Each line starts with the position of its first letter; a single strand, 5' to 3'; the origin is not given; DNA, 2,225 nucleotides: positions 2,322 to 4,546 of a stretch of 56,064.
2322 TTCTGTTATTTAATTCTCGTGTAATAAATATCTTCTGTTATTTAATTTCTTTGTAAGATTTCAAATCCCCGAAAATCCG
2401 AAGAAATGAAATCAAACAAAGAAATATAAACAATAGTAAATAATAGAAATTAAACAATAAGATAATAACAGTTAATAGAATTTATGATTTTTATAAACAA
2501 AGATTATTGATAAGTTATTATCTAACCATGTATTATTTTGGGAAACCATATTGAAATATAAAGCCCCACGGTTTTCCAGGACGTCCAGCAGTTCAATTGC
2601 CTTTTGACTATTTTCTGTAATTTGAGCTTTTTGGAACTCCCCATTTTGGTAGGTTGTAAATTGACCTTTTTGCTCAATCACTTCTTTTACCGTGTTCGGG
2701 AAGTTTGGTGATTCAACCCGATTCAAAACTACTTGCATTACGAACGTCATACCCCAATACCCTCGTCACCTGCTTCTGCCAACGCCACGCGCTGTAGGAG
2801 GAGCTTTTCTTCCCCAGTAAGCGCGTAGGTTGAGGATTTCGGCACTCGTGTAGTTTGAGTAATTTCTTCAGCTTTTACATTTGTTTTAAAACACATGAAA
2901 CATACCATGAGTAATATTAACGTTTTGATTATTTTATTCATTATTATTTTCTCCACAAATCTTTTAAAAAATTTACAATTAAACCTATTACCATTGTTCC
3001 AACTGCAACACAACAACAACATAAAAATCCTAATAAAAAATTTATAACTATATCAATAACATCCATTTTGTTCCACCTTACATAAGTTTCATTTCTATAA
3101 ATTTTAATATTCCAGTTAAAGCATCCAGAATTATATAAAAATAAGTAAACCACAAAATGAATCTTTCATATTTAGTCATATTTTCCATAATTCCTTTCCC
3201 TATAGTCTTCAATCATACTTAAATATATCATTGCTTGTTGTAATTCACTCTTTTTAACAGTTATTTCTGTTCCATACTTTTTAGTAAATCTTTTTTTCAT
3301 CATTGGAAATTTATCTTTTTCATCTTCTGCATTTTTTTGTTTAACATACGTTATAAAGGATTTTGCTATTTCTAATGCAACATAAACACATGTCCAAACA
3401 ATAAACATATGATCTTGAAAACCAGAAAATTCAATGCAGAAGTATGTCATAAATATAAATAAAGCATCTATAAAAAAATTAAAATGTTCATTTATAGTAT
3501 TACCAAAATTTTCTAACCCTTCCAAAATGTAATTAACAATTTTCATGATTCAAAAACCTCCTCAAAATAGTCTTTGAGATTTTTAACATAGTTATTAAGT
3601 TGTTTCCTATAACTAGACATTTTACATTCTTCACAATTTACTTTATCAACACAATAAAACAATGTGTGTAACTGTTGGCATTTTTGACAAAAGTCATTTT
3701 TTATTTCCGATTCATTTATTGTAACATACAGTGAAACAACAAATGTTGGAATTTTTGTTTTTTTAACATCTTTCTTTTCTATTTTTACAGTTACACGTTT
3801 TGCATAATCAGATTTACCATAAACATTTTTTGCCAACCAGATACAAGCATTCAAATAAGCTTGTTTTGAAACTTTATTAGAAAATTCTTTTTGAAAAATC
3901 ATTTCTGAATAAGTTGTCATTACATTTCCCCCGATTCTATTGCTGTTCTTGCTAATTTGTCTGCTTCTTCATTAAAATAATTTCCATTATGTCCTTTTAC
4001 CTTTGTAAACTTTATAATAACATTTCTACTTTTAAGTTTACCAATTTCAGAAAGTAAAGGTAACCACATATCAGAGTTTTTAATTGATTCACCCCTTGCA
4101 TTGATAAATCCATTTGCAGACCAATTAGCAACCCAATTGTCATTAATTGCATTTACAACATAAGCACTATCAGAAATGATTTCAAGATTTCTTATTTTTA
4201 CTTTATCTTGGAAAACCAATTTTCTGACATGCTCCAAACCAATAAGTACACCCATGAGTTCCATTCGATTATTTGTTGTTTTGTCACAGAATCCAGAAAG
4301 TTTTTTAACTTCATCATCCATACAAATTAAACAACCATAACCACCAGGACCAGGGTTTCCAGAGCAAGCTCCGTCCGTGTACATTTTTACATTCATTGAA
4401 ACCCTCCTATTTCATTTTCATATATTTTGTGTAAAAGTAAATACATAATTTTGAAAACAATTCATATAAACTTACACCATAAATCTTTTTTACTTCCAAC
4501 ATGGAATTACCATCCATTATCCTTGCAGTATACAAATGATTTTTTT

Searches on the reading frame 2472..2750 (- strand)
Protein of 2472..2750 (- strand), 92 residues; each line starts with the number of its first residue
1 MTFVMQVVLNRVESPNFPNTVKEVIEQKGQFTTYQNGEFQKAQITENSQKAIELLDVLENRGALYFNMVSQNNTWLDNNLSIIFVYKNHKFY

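Call 66: search_protein_families(library=pfam, proteins=[window:2472-2750:-], max_evalue=0.001)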
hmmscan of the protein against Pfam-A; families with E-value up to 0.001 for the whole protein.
window:2472-2750:- (92 aa): 1 family
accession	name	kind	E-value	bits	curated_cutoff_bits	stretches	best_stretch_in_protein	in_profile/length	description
PF07486.17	Hydrolase_2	-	1.7e-18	67.5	27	1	2-92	8-100/100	Cell Wall Hydrolase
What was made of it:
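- Checked: A SleB-type Hydrolase_2 ORF exists at 2472-2750 (call 66).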

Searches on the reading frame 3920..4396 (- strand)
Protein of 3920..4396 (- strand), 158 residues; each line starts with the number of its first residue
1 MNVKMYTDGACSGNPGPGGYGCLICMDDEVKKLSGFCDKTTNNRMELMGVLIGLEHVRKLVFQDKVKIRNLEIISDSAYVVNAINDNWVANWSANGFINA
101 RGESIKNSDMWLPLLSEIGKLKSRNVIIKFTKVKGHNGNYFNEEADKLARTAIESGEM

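Call 32: search_protein_families(library=pfam, proteins=[window:3920-4396:-], max_evalue=0.01)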
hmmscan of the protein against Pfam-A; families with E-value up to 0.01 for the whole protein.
window:3920-4396:- (158 aa): 2 families
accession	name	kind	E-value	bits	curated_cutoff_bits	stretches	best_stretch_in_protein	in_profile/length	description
PF00075.30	RNase_H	-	9.2e-31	107.3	25.8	1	3-153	4-140/141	RNase H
PF13456.12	RVT_3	-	3.3e-07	30.7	21.6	1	7-89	2-81/123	Reverse transcriptase-like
